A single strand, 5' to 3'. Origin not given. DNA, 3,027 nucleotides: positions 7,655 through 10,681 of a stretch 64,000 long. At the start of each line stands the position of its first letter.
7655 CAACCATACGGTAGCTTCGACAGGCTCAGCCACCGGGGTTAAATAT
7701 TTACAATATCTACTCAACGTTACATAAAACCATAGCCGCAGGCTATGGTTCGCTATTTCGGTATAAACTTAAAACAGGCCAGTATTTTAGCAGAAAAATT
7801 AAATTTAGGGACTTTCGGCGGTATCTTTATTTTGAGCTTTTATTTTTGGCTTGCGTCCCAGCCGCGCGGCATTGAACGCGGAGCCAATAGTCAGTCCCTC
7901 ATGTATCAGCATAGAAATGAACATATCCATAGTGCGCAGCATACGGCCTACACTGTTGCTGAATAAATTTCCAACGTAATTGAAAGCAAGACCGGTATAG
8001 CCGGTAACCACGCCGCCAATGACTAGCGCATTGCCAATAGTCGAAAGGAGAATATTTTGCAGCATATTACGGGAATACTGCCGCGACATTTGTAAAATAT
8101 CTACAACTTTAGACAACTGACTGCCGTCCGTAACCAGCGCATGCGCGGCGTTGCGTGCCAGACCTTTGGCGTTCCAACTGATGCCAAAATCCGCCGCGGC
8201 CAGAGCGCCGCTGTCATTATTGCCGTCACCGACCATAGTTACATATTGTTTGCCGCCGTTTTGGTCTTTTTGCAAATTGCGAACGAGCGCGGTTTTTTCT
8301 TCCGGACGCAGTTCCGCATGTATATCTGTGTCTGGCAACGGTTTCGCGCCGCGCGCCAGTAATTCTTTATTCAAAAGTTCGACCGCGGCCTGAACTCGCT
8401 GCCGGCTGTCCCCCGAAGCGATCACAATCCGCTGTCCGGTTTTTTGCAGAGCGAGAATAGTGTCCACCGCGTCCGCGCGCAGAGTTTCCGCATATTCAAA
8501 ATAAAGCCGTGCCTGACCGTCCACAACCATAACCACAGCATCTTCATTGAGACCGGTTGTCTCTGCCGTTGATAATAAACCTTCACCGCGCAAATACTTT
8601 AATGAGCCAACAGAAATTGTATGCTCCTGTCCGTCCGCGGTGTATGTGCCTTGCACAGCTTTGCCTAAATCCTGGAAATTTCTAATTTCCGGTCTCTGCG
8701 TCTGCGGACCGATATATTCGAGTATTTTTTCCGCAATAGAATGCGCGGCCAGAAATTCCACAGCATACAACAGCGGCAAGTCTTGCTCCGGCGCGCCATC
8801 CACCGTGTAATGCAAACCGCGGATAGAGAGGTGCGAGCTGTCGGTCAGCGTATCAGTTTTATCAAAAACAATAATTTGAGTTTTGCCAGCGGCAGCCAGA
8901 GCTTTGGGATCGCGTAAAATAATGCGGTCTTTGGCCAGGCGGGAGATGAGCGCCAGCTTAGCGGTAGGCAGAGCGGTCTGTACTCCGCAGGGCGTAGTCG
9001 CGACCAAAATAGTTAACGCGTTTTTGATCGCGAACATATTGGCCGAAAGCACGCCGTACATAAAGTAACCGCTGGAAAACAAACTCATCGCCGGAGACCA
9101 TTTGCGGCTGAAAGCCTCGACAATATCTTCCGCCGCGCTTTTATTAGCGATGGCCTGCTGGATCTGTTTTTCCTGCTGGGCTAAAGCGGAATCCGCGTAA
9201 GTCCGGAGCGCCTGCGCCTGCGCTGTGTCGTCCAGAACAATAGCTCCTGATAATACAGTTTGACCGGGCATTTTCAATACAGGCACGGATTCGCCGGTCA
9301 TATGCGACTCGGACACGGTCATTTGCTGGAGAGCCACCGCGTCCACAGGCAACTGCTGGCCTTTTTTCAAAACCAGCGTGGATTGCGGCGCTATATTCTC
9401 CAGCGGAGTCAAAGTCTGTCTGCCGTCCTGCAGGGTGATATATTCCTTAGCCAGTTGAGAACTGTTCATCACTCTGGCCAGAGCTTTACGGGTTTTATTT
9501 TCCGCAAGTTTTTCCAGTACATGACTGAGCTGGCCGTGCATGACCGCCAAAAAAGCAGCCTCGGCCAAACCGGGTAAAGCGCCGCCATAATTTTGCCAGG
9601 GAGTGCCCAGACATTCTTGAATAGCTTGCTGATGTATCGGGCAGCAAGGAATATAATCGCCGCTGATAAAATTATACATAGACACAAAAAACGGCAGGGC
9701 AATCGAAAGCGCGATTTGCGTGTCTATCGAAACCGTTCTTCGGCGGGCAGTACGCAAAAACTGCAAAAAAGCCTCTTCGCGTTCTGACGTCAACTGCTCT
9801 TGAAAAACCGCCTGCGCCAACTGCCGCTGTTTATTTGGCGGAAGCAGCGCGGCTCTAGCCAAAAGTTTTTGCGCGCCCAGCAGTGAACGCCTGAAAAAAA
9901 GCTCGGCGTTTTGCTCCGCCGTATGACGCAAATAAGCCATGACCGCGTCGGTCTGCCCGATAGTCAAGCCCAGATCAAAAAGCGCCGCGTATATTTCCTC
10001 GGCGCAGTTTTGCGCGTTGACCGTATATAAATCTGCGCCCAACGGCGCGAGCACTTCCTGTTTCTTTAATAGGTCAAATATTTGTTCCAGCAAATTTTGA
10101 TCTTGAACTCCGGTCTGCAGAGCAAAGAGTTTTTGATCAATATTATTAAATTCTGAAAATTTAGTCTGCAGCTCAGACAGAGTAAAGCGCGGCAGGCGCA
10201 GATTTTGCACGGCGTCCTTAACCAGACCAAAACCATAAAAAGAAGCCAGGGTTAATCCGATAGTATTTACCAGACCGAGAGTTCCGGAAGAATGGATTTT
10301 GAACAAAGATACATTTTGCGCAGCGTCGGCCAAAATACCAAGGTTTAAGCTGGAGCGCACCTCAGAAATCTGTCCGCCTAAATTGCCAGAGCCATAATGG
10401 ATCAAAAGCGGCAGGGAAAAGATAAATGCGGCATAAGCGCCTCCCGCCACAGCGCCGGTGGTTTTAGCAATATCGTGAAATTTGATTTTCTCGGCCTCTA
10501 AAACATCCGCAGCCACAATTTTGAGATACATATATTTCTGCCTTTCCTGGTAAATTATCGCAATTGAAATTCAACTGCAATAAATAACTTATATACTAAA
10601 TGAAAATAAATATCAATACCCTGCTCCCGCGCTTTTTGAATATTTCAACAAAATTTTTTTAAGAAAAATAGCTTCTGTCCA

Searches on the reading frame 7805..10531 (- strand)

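Call 95: search_protein_families(library=pfam, proteins=[window:7805-10531:-], max_evalue=0.00001)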
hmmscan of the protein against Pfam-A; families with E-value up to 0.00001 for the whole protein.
window:7805-10531:- (908 aa): 2 families
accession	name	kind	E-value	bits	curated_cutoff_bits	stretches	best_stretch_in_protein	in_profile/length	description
PF00122.25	E1-E2_ATPase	-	5.1e-29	101.5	28.1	1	367-534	10-180/181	E1-E2 ATPase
PF00702.32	Hydrolase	-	2.8e-20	74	26.4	1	552-781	2-191/191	haloacid dehalogenase-like hydrolase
